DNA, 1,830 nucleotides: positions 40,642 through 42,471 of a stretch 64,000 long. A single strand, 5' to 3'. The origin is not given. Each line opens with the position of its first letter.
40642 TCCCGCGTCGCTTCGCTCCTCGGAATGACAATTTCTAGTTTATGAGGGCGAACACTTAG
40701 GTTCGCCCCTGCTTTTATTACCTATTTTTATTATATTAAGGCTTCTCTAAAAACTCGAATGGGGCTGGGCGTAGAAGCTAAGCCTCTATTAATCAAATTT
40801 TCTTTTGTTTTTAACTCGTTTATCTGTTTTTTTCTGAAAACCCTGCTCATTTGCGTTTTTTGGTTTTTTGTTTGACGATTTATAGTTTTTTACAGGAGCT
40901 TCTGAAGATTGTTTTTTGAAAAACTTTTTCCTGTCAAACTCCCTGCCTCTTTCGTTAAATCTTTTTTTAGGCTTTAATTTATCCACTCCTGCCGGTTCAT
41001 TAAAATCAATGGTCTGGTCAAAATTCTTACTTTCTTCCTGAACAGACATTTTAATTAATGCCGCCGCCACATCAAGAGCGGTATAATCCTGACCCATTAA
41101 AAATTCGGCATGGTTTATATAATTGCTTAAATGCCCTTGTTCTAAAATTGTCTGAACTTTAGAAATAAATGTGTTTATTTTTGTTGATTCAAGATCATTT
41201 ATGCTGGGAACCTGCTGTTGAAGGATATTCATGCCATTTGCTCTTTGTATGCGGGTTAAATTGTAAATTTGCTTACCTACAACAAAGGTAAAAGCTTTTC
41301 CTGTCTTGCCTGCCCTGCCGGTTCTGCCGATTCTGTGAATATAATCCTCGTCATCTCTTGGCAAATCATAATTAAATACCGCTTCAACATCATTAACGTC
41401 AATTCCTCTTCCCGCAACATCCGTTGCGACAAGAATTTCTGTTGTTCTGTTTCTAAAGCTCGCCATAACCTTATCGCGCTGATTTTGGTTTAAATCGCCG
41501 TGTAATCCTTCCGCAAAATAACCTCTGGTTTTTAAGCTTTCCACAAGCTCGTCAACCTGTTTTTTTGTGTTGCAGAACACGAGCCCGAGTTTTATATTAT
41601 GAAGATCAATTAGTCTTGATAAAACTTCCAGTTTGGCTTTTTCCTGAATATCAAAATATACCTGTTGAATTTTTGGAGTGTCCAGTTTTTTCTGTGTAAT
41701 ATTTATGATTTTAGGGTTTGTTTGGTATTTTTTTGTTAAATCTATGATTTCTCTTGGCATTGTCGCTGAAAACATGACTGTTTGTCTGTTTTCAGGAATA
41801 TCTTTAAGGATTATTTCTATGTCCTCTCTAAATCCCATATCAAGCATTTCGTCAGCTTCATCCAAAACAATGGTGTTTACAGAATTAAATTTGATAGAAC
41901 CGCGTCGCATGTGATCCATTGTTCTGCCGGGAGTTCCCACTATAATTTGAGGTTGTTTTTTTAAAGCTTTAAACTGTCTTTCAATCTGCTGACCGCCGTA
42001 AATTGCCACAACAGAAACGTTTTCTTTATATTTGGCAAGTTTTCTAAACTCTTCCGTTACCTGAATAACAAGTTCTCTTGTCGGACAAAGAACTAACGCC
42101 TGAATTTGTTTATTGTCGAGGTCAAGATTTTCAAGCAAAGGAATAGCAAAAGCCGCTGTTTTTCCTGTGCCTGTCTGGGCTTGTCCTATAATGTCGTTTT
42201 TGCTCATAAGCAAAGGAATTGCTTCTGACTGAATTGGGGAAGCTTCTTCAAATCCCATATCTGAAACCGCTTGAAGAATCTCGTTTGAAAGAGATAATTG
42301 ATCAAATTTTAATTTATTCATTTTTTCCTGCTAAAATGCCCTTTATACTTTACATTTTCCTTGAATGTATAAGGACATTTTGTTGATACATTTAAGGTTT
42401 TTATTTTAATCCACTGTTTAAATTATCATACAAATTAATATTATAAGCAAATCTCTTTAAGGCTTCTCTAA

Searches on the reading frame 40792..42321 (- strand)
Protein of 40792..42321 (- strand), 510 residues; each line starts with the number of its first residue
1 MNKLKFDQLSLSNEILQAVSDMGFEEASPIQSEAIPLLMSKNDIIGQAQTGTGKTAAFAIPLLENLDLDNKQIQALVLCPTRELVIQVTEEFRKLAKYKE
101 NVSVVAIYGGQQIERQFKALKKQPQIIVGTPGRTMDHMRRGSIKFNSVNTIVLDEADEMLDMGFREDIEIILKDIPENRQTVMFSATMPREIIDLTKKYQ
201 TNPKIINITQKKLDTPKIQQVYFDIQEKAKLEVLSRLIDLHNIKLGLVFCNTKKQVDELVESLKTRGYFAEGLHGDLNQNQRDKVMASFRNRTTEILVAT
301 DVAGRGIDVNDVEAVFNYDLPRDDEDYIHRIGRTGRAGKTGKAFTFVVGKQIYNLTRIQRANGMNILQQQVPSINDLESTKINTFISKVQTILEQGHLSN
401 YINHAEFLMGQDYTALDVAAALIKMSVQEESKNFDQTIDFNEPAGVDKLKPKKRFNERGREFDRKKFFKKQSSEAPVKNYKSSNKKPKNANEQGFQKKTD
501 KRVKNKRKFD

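Call 74: search_protein_families(library=pfam, proteins=[window:40792-42321:-], max_evalue=0.001)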
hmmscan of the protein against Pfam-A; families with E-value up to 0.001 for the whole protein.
window:40792-42321:- (510 aa): 4 families
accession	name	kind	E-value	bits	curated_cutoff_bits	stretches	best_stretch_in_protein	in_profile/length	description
PF00270.35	DEAD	-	2.7e-55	187.1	26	1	28-193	1-165/167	DEAD/DEAH box helicase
PF00271.37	Helicase_C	-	2.3e-35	121.6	23.5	1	230-338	2-110/110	Helicase conserved C-terminal domain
PF25399.1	DeaD_dimer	-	1.2e-10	41.7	23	1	372-430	1-60/67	RNA helicase DeaD dimerization domain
PF04851.21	ResIII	-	4.1e-10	40.2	22.5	1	39-189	21-163/164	Type III restriction enzyme, res subunit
